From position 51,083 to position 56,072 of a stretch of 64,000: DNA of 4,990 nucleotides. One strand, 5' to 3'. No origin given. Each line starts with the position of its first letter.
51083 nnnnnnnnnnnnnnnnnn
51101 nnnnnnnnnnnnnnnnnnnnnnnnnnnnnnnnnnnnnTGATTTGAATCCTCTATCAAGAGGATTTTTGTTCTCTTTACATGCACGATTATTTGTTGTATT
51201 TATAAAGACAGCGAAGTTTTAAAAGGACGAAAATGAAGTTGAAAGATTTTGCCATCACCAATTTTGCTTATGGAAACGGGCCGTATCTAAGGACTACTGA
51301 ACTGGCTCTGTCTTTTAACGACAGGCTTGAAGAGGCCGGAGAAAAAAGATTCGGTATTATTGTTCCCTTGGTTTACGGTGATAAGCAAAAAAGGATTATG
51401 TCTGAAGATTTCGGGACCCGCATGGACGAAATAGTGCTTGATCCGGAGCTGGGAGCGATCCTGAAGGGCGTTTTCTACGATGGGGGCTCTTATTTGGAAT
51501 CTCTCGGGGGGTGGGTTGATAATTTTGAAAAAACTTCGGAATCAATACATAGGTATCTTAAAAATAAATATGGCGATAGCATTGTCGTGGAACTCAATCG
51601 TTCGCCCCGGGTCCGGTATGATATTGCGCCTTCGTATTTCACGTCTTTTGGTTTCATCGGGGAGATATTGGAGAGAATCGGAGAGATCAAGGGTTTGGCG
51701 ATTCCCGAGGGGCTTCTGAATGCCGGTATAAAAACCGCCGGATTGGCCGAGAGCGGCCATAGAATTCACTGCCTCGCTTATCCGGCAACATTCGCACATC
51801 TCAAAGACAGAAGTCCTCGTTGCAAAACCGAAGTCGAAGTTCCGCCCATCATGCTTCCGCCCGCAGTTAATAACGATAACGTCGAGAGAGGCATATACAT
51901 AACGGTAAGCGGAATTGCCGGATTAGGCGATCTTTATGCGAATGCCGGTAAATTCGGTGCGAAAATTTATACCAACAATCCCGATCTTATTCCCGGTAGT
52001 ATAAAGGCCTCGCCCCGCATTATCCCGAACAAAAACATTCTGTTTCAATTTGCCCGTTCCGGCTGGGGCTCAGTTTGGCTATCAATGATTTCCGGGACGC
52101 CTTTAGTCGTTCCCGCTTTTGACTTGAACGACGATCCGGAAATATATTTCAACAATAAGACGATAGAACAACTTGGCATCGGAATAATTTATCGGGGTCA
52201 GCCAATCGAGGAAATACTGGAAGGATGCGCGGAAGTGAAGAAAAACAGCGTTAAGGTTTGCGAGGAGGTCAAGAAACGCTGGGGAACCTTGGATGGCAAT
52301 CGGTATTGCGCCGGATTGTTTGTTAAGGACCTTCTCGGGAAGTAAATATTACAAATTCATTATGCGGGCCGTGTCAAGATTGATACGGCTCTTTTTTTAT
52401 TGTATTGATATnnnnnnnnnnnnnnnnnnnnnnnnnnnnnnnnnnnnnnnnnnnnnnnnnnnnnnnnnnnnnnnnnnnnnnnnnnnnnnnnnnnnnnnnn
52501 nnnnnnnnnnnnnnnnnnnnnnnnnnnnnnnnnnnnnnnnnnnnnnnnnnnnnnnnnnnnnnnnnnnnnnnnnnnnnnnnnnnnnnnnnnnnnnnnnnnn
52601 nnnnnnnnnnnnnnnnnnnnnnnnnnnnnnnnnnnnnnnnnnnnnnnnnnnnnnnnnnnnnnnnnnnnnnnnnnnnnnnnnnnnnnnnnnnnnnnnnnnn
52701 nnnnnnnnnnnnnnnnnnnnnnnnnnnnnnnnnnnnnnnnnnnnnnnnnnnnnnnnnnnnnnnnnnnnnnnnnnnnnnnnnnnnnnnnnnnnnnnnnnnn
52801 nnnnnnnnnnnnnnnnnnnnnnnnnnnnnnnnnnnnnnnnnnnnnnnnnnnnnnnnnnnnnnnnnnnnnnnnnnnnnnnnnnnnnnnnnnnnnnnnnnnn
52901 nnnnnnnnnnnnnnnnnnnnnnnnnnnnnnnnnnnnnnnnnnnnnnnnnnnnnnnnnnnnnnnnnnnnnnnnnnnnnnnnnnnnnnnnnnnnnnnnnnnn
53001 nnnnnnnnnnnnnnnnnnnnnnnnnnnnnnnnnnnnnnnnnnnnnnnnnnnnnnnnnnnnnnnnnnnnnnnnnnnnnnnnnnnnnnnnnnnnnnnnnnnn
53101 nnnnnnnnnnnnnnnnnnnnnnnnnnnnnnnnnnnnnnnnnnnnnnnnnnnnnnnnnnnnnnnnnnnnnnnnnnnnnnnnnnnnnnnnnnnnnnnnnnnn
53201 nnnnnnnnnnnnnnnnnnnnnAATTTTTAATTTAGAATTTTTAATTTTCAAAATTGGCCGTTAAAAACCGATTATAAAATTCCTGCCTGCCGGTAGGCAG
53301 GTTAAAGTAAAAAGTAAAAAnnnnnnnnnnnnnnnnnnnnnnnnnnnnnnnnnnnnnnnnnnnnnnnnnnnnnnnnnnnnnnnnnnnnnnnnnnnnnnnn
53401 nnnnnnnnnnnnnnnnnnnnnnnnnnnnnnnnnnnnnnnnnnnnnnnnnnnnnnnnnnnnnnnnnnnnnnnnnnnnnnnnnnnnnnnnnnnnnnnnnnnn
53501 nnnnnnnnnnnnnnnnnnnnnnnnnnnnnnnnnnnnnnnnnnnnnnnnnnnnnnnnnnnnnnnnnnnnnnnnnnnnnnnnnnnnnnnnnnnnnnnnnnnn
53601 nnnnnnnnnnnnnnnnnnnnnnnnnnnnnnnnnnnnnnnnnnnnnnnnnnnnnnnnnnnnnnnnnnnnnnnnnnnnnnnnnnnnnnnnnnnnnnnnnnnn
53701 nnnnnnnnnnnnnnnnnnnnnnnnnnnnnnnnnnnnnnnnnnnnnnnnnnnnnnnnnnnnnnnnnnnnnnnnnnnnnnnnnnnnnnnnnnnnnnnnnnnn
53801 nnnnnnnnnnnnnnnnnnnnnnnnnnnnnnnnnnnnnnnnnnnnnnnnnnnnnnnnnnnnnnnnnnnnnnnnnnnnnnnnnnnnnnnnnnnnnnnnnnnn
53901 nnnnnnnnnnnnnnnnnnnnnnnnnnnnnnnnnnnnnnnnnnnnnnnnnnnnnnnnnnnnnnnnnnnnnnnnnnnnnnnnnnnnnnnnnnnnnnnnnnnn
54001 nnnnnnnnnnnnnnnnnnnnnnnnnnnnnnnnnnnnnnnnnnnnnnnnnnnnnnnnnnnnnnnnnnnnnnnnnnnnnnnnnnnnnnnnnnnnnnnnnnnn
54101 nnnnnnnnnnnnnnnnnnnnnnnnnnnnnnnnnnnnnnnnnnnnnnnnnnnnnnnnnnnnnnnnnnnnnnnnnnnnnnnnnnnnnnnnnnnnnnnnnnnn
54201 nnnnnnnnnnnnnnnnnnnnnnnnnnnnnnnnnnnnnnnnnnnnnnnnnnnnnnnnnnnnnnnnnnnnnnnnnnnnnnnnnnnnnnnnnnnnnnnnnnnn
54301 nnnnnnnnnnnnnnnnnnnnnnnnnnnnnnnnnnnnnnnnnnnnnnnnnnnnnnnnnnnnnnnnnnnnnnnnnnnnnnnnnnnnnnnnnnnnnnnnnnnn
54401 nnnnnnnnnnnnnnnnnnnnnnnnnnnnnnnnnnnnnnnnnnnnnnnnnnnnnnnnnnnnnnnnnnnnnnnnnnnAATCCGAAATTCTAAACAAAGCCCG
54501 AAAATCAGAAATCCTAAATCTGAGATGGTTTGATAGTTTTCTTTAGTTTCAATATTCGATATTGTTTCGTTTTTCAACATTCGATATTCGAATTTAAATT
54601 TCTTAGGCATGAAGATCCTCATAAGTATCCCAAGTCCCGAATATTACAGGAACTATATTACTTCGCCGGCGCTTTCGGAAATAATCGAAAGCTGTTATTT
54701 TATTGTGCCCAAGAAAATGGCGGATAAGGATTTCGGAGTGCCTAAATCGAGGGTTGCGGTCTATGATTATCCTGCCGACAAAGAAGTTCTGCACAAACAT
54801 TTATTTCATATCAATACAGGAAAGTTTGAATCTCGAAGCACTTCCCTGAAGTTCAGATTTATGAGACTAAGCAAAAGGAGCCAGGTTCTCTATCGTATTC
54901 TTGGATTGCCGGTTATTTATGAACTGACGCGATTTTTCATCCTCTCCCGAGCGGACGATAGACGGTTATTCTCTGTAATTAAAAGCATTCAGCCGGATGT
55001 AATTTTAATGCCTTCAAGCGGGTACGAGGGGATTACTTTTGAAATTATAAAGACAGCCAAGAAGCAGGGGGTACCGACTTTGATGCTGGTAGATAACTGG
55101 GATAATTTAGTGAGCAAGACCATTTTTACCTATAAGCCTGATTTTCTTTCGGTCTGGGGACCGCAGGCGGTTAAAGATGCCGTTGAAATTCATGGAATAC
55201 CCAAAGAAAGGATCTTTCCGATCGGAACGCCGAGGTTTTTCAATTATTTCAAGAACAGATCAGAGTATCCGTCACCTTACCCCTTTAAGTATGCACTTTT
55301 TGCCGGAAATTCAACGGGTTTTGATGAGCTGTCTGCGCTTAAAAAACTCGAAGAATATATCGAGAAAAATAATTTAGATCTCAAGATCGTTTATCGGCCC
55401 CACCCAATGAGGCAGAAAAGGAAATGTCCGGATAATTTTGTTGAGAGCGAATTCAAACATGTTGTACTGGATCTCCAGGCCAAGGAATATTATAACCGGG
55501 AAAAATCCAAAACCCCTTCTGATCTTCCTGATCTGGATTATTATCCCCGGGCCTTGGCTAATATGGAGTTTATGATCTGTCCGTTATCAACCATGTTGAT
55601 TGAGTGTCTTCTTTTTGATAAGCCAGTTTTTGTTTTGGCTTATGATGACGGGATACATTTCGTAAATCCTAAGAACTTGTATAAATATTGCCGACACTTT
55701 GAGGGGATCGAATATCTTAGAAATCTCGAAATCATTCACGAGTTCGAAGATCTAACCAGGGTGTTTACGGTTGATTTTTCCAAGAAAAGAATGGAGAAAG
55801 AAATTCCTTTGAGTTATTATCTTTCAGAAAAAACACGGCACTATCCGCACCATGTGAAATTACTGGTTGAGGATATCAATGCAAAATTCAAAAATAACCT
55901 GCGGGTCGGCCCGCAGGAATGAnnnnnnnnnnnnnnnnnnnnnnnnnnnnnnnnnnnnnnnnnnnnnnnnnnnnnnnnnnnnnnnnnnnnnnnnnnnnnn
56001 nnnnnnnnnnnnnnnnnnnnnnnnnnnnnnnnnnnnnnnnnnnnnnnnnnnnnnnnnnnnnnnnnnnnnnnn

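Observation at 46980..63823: Two independent nonulosonic-acid (sialic/legionaminic/pseudaminic-like) biosynthesis sets with an unusual accessory enzyme complement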

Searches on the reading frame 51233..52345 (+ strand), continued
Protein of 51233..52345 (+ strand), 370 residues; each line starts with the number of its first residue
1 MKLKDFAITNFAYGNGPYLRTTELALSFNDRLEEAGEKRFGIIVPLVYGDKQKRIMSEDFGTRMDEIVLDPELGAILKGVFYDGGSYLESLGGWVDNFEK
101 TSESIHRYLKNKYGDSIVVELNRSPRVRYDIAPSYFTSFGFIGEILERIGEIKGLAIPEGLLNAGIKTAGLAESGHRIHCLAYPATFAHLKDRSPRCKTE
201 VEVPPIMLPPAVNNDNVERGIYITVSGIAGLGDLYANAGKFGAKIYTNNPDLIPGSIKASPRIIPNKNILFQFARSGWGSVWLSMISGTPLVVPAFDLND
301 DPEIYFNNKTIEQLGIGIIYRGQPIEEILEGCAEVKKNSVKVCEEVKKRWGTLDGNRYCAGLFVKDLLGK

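Call 70: find_encoding_contigs(protein=P0341, flank=9000, max_places=1)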
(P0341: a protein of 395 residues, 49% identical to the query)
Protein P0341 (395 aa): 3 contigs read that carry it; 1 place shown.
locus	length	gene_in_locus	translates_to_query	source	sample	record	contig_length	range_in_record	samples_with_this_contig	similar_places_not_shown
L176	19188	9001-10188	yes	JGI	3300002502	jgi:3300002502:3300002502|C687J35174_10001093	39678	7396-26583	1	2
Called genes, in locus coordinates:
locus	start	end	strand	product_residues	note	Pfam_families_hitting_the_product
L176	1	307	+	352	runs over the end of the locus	PF00534:Glycos_transf_1, PF13692:Glyco_trans_1_4, PF13524:Glyco_trans_1_2 (weak)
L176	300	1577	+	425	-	PF20706:GT4-conflict (weak), PF00534:Glycos_transf_1, PF13692:Glyco_trans_1_4, PF13524:Glyco_trans_1_2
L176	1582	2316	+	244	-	PF05401:NodS, PF01209:Ubie_methyltran, PF13489:Methyltransf_23, PF08241:Methyltransf_11, PF08242:Methyltransf_12, PF13649:Methyltransf_25, PF13847:Methyltransf_31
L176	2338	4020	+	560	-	PF13231:PMT_2 (weak)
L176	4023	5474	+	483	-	PF07021:MetW (weak), PF13489:Methyltransf_23, PF05401:NodS (weak), PF13649:Methyltransf_25, PF13847:Methyltransf_31, PF08241:Methyltransf_11, PF08242:Methyltransf_12, PF00535:Glycos_transf_2, +1 more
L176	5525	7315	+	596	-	PF00664:ABC_membrane, PF00005:ABC_tran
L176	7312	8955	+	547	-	PF00984:UDPG_MGDP_dh, PF01209:Ubie_methyltran, PF05891:Methyltransf_PK (weak), PF13489:Methyltransf_23, PF13847:Methyltransf_31, PF08241:Methyltransf_11, PF08242:Methyltransf_12, PF13649:Methyltransf_25, +2 more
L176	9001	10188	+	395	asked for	-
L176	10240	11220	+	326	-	PF03102:NeuB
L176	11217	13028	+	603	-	PF02543:Carbam_trans_N, PF16861:Carbam_trans_C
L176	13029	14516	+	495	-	PF13472:Lipase_GDSL_2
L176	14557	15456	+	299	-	PF01209:Ubie_methyltran, PF13489:Methyltransf_23 (weak), PF13847:Methyltransf_31, PF08241:Methyltransf_11, PF08242:Methyltransf_12 (weak), PF13649:Methyltransf_25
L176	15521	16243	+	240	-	PF02348:CTP_transf_3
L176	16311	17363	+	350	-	PF03102:NeuB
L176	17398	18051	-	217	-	-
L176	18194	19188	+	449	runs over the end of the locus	-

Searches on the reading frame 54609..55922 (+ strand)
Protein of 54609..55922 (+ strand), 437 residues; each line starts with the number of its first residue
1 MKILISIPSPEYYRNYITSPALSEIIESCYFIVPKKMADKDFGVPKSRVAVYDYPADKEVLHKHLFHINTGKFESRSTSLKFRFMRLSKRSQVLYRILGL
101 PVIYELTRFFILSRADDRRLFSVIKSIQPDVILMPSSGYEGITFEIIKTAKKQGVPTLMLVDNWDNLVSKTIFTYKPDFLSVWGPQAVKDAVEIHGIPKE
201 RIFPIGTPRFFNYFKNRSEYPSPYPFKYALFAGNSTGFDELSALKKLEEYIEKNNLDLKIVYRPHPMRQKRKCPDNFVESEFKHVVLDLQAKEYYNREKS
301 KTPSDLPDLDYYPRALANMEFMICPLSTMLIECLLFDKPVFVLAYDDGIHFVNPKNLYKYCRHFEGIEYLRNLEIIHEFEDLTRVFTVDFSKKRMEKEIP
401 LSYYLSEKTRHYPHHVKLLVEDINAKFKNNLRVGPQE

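Call 3: search_protein_families(library=pfam, proteins=[window:54609-55922:+])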
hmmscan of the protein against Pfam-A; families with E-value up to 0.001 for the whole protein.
window:54609-55922:+ (437 aa): 0 families

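Call 5: search_protein_families(library=ncbifam, proteins=[window:54609-55922:+], max_evalue=0.01)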
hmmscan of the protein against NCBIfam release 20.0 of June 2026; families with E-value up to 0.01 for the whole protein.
window:54609-55922:+ (437 aa): 1 family
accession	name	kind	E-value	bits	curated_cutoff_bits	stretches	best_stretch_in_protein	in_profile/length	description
NF046086.1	BFO_1060_trans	domain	2.1e-07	30.4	200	1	101-213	18-141/365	BFO_1060 family glycosyltransferase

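Call 41: search_protein_families(library=pfam, proteins=[window:54609-55922:+], max_evalue=5)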
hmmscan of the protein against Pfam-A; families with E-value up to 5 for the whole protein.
window:54609-55922:+ (437 aa): 0 families

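Call 60: search_solved_structures(query=window:54609-55922:+, max_evalue=5)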
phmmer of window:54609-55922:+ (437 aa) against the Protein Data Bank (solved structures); distinct sequences matched with E-value up to 5: 0.
